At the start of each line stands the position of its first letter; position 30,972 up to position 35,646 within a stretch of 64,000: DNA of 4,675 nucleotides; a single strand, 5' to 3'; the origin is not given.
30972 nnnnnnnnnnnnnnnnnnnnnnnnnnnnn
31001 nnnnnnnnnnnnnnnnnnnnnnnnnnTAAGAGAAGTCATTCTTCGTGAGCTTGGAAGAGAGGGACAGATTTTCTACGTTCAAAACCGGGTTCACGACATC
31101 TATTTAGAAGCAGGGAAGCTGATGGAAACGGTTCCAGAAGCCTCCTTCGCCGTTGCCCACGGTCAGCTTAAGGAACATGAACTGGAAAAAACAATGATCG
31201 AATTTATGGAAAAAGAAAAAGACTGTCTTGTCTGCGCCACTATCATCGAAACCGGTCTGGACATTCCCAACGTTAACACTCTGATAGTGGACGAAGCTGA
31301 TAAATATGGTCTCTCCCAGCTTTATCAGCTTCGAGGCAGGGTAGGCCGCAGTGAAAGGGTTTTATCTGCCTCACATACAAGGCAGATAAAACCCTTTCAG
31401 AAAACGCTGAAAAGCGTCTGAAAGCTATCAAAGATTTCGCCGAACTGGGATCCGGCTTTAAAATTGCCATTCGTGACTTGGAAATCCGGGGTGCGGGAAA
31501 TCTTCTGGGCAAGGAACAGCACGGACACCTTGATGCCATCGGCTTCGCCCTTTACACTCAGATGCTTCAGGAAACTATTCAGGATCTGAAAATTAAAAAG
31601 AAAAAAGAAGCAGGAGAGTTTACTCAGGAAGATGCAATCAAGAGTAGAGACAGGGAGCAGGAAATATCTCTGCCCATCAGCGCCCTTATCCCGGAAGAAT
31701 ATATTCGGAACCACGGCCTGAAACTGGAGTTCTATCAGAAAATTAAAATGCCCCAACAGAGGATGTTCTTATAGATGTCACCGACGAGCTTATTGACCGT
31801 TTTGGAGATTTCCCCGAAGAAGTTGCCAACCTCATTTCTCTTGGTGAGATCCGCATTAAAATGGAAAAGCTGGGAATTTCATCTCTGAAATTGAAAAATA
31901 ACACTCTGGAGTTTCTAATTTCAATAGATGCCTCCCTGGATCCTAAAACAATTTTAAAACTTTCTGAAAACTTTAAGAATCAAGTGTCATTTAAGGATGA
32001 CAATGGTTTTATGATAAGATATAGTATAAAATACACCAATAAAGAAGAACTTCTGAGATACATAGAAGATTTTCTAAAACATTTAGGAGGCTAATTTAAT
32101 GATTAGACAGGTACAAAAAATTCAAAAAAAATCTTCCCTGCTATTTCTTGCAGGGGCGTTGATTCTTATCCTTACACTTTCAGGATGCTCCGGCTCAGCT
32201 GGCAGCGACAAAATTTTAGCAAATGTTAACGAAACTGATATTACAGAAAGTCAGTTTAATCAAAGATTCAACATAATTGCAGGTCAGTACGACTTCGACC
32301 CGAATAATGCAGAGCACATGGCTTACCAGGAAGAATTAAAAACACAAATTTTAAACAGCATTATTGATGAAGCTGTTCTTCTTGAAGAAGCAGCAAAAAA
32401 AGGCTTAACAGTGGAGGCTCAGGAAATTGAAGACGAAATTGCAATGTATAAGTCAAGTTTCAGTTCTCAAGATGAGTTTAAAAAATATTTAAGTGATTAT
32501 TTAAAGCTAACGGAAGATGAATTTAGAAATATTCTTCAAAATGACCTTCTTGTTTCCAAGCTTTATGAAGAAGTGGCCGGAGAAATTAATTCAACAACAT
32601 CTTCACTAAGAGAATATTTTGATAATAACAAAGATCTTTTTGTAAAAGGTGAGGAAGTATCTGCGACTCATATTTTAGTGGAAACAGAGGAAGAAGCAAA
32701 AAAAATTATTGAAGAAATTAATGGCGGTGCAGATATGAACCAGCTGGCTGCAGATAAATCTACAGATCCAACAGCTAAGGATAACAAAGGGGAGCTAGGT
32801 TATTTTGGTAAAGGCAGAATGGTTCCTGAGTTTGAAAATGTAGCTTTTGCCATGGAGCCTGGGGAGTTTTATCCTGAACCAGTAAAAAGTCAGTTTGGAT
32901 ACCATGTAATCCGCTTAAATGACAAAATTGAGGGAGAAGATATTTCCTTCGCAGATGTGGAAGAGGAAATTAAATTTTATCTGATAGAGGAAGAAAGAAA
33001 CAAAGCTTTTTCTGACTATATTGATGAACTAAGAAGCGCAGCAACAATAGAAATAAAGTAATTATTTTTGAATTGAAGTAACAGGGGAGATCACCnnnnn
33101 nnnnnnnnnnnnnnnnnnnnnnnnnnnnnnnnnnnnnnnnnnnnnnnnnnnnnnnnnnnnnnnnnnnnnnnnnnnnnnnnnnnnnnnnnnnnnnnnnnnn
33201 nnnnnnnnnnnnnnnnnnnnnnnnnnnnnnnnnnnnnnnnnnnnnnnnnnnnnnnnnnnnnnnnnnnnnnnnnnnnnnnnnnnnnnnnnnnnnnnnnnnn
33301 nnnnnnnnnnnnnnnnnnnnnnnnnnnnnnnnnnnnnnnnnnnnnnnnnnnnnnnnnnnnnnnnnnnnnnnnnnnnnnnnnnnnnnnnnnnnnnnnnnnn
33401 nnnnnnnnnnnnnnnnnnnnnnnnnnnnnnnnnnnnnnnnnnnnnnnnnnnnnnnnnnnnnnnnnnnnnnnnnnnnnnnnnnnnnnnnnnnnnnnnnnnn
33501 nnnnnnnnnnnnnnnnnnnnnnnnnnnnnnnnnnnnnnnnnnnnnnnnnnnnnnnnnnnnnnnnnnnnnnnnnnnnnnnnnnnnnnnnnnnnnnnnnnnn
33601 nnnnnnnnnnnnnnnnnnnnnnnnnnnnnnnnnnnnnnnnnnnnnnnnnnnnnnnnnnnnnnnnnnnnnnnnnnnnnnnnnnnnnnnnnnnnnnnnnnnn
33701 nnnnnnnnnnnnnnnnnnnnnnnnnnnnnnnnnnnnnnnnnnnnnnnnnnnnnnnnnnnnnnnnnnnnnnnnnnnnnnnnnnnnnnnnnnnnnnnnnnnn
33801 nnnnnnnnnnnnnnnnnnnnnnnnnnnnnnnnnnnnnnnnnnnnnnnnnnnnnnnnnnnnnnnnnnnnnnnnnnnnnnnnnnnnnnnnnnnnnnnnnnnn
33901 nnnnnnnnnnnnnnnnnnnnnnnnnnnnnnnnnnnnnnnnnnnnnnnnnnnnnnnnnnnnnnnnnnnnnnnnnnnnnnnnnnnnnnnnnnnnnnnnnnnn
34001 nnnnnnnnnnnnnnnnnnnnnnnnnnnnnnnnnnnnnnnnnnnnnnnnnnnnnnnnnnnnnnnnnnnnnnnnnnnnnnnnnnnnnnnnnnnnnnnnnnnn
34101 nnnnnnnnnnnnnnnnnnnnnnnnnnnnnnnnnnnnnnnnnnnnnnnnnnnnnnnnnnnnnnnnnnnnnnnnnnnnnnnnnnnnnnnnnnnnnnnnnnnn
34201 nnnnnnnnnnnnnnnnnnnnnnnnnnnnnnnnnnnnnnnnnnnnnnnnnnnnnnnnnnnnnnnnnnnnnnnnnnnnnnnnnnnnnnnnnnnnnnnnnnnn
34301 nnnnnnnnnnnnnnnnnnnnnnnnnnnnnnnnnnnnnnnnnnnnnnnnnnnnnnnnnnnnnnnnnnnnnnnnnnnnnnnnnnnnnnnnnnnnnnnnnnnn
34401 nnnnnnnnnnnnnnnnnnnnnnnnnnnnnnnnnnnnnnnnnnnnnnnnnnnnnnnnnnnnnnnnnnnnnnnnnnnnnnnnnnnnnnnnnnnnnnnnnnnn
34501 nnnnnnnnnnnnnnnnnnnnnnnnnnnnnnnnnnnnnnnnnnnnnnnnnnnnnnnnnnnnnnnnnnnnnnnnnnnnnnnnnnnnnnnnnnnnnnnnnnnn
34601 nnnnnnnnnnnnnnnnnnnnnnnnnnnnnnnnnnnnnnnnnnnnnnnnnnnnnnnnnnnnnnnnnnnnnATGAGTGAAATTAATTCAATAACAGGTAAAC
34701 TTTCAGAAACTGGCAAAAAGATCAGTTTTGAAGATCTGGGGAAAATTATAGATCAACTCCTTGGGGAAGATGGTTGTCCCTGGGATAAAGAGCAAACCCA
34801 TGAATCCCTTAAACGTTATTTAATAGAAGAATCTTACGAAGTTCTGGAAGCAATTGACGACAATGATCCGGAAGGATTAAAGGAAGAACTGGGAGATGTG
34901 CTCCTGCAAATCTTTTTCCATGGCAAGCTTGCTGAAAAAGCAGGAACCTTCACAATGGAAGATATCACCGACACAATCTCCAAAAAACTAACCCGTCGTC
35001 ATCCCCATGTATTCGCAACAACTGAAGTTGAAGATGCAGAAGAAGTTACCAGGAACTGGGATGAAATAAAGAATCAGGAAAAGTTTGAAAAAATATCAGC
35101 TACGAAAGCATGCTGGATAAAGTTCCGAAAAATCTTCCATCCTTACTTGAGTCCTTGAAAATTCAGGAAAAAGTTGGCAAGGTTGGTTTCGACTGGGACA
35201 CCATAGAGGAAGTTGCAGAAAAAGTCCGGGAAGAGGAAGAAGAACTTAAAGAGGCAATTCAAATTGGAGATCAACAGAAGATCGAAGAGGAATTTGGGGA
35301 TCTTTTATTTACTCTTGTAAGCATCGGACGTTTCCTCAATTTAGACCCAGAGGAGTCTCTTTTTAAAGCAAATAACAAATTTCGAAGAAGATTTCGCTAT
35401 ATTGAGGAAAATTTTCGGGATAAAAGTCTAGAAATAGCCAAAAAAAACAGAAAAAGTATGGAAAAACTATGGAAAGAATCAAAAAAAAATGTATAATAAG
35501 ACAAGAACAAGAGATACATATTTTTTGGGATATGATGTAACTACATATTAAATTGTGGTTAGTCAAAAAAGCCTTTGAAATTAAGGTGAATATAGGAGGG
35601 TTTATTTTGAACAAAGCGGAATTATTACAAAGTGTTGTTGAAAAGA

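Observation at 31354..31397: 17-bp perfect inverted repeat inside mfd coincides exactly with one of its frame breaks (possible quasi-palindrome template-switch mutation)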

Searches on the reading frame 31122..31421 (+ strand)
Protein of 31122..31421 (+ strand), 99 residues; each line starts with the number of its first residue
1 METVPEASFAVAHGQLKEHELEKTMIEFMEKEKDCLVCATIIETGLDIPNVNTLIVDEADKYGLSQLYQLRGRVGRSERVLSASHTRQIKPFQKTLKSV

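Call 14: find_encoding_contigs(protein=window:31122-31421:+, flank=3000, max_places=10)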
Protein window:31122-31421:+ (99 aa): 1 contig read that carries it; 1 place shown.
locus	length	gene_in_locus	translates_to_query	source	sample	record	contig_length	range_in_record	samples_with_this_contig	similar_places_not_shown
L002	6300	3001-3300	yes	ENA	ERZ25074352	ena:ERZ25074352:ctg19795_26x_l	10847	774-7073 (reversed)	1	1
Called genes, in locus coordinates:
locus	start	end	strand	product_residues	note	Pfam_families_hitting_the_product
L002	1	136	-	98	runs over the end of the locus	PF03461:TRCF (faint)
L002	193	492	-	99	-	PF00271:Helicase_C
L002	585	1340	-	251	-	PF00176:SNF2-rel_dom (weak), PF04851:ResIII, PF00270:DEAD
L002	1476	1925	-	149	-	-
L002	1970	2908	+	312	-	PF02559:CarD_TRCF_RID (faint), PF00176:SNF2-rel_dom (faint), PF00270:DEAD, PF04851:ResIII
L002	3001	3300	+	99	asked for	PF00271:Helicase_C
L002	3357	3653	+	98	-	PF03461:TRCF (faint)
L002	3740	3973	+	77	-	-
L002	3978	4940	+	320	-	PF13623:SurA_N_2, PF13624:SurA_N_3, PF09312:SurA_N (weak), PF13145:Rotamase_2, PF13616:Rotamase_3, PF00639:Rotamase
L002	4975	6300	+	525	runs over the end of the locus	PF01554:MatE (weak), PF01943:Polysacc_synt, PF03023:MurJ, PF01554:MatE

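Call 23: list_cluster_members(proteins=[window:31122-31421:+, window:31478-31774:+, window:30082-31029:+])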
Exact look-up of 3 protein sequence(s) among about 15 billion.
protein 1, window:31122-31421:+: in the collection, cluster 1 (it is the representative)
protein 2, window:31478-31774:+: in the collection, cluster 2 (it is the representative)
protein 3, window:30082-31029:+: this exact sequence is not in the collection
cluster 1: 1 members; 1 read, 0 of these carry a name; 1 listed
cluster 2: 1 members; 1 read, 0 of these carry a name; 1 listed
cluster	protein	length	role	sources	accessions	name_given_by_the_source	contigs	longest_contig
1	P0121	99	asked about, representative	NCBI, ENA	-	-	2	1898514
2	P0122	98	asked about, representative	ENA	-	-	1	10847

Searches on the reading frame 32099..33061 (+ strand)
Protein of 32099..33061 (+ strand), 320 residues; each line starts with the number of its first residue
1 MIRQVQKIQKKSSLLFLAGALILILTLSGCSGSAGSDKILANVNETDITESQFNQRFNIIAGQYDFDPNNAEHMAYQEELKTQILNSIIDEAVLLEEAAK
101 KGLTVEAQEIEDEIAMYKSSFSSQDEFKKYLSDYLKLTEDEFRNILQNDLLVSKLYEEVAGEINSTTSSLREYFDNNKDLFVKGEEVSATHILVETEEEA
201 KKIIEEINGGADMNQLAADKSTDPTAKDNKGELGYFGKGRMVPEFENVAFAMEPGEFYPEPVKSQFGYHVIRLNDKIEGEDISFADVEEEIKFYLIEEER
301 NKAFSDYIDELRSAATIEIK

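Call 21: find_encoding_contigs(protein=window:32099-33061:+, flank=4000, max_places=10)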
Protein window:32099-33061:+ (320 aa): 1 contig read that carries it; 1 place shown.
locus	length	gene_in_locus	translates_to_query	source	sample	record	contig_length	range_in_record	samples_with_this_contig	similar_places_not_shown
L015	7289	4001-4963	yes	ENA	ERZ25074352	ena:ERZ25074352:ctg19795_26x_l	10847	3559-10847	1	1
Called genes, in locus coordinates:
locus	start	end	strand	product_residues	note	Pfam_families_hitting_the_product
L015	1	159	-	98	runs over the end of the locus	PF03461:TRCF (faint)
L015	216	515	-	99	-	PF00271:Helicase_C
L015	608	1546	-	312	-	PF02559:CarD_TRCF_RID (faint), PF00176:SNF2-rel_dom (faint), PF00270:DEAD, PF04851:ResIII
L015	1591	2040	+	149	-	-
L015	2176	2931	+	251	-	PF00176:SNF2-rel_dom (weak), PF04851:ResIII, PF00270:DEAD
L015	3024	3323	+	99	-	PF00271:Helicase_C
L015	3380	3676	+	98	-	PF03461:TRCF (faint)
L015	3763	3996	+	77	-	-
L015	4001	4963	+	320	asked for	PF13623:SurA_N_2, PF13624:SurA_N_3, PF09312:SurA_N (weak), PF13145:Rotamase_2, PF13616:Rotamase_3, PF00639:Rotamase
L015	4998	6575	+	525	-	PF01554:MatE (weak), PF01943:Polysacc_synt, PF03023:MurJ, PF01554:MatE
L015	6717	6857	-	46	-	PF01943:Polysacc_synt (weak)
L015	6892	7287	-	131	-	?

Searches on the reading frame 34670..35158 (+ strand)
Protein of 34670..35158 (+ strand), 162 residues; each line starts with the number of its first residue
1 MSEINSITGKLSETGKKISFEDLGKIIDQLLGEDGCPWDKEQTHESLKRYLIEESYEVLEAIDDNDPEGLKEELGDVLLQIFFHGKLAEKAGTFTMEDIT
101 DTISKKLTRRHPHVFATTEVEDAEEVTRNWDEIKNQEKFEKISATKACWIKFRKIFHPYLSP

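Call 39: search_protein_families(library=pfam, proteins=[window:34670-35158:+])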
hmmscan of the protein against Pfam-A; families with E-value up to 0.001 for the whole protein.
window:34670-35158:+ (162 aa): 2 families
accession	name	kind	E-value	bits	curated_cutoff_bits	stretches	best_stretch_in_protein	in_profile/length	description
PF03819.22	MazG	-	3e-29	101.5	22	1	42-115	1-74/74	MazG nucleotide pyrophosphohydrolase domain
PF01503.22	PRA-PH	-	0.00028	21.7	21.3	1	25-79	6-62/86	Phosphoribosyl-ATP pyrophosphohydrolase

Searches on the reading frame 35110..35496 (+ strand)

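Call 39: search_protein_families(library=pfam, proteins=[window:35110-35496:+])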
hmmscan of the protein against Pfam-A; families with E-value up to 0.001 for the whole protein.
window:35110-35496:+ (128 aa): 2 families
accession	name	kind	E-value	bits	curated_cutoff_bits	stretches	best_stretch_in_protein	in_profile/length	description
PF03819.22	MazG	-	1.9e-09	38.1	22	1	31-94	2-69/74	MazG nucleotide pyrophosphohydrolase domain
PF01503.22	PRA-PH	-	8.1e-05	23.4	21.3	1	34-83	27-78/86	Phosphoribosyl-ATP pyrophosphohydrolase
